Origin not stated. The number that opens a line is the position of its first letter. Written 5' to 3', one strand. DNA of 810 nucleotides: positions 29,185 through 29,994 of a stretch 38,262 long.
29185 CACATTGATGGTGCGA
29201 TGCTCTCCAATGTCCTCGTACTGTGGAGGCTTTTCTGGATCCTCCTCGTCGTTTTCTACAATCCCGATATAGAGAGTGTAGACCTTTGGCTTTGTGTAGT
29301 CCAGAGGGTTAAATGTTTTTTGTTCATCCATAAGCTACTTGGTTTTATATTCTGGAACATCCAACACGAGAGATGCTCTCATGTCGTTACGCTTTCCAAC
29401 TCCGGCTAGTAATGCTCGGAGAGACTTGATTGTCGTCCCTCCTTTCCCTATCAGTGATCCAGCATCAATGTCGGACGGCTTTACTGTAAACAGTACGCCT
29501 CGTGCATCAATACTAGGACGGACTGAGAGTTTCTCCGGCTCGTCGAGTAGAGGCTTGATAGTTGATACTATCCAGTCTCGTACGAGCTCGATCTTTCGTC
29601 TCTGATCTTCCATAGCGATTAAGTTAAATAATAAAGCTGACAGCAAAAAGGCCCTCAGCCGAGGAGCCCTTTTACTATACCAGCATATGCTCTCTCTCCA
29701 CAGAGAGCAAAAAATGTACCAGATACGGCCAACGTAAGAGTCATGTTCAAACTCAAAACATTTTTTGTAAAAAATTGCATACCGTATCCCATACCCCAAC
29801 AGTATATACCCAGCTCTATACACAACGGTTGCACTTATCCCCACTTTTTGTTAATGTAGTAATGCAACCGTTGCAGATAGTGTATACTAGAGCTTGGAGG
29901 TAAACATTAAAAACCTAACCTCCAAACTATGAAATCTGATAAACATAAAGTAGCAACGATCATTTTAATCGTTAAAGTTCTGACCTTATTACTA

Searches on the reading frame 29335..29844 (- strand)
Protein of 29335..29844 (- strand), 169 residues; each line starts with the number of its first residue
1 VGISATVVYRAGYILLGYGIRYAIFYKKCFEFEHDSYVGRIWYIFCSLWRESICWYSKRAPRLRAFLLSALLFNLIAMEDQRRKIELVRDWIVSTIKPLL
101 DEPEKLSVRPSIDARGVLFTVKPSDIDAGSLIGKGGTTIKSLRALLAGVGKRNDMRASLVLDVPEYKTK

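Call 73: search_protein_families(library=pfam, proteins=[window:29335-29844:-], max_evalue=0.01)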
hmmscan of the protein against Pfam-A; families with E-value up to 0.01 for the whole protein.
window:29335-29844:- (169 aa): 2 families
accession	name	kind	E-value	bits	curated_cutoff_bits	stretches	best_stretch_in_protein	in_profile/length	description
PF13083.13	KH_KhpA-B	-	4.9e-12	46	32.1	1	92-159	4-71/73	KhpA/KhpB, KH domain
PF00013.35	KH_1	-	0.0051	17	21.5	1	128-144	11-27/66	KH domain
